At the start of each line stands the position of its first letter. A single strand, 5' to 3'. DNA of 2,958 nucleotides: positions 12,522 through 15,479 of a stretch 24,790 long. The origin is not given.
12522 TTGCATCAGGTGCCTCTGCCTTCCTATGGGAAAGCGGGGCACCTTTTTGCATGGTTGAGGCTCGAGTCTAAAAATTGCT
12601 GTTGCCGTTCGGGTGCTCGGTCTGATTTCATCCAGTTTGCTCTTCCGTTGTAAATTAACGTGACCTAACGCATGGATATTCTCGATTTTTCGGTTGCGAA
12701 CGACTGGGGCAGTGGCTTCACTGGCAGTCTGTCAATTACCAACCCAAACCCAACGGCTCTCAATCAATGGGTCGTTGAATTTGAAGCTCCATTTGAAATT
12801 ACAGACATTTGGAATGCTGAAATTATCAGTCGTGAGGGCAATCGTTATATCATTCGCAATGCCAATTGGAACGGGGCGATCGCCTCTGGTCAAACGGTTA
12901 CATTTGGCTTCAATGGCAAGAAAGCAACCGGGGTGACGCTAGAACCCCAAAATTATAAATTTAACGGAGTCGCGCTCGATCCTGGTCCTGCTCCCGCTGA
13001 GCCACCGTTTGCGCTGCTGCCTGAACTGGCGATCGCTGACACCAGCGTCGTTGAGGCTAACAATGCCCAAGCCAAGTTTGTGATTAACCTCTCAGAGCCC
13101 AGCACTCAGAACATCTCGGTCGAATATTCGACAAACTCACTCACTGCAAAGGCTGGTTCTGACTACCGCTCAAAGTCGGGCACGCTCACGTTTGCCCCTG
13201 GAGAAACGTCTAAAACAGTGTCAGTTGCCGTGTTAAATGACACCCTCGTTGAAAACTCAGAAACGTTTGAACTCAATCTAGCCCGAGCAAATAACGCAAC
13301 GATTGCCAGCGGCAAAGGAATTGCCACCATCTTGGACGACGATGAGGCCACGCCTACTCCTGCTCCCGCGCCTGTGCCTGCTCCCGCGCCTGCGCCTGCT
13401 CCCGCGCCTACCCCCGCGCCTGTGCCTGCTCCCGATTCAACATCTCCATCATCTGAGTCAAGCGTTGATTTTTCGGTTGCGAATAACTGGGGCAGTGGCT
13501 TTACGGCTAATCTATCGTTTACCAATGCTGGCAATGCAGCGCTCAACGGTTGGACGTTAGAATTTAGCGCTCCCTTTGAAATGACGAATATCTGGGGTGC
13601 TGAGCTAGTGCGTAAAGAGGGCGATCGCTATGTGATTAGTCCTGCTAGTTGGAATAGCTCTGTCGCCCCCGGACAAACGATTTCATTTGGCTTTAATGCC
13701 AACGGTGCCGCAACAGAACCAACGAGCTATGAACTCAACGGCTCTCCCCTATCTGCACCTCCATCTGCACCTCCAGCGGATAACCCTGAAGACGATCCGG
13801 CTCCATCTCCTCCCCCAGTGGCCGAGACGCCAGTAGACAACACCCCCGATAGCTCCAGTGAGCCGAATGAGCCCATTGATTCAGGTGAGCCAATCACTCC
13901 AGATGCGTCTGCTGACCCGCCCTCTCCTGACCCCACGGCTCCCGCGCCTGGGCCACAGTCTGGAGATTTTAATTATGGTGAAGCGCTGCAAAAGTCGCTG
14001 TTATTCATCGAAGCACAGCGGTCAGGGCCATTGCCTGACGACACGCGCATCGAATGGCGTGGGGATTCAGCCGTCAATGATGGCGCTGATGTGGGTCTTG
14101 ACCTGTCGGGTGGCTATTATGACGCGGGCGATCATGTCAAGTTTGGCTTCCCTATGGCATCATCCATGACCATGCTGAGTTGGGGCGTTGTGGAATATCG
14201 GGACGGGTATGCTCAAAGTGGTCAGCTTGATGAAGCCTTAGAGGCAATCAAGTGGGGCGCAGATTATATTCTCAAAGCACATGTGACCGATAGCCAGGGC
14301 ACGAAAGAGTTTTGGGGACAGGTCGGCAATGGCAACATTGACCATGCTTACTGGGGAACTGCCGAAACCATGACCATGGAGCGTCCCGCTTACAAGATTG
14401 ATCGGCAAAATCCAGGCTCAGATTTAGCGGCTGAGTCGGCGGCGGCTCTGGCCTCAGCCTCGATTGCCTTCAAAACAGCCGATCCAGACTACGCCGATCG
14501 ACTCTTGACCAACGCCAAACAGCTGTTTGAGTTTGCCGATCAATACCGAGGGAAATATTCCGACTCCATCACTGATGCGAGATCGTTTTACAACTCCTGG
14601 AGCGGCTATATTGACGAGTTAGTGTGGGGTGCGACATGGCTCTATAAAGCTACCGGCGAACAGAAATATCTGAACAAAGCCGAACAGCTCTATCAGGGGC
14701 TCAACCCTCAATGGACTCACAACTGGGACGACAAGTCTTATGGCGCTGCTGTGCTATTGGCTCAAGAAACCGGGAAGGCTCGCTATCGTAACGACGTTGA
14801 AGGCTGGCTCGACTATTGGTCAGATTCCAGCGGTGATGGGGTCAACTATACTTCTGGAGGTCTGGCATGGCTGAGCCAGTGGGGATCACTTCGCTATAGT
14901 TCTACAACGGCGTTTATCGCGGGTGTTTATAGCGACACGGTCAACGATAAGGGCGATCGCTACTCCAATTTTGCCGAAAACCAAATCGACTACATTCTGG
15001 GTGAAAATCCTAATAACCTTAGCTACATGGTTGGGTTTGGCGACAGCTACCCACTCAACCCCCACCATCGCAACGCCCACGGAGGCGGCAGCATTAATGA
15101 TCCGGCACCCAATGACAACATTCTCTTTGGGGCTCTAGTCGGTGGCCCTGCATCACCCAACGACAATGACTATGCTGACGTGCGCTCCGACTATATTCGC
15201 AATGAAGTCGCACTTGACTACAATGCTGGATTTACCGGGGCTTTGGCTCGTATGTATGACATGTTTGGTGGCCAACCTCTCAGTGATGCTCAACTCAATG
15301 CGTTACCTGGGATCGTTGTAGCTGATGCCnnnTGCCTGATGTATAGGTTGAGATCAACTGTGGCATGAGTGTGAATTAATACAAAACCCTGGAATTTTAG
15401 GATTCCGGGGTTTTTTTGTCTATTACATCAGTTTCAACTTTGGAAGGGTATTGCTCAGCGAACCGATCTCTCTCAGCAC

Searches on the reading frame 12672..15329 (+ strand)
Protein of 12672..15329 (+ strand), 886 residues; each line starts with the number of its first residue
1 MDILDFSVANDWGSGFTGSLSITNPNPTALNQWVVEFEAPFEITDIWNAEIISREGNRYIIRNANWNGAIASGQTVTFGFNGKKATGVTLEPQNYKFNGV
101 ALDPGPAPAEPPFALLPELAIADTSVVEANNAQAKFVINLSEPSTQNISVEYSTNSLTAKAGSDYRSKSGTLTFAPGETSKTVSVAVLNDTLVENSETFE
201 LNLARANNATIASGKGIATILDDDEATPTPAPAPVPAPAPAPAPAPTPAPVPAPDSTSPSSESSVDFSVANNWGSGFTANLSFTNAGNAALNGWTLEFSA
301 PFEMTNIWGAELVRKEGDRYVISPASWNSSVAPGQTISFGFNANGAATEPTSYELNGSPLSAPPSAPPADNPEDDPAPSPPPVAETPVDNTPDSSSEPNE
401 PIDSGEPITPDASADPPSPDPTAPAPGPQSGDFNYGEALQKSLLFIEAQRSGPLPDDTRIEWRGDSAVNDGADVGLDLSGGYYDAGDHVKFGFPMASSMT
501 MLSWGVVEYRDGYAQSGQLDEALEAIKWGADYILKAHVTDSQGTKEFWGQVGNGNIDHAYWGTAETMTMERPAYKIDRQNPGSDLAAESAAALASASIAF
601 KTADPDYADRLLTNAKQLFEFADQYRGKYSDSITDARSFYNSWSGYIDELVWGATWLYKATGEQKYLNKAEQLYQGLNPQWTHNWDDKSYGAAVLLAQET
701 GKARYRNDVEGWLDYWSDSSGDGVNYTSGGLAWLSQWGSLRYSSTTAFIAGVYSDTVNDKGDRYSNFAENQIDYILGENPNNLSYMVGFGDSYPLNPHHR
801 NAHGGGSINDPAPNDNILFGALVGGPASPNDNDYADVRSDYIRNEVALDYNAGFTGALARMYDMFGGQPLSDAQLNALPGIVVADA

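Call 65: search_protein_families(library=pfam, proteins=[window:12672-15329:+], max_evalue=0.00001)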
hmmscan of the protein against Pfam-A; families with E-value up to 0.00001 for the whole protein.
window:12672-15329:+ (886 aa): 4 families
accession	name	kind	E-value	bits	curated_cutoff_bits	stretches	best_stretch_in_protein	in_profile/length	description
PF00759.25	Glyco_hydro_9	-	4.3e-156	521.1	27.7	1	435-858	1-444/444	Glycosyl hydrolase family 9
PF00553.25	CBM_2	-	7e-46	155.1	24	2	264-358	2-99/101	Cellulose binding domain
PF03160.20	Calx-beta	-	7.8e-18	65.1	27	1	124-224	15-119/119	Calx-beta domain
PF09478.16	CBM49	-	1e-06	29.4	23.4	0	280-341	22-77/80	Carbohydrate binding domain CBM49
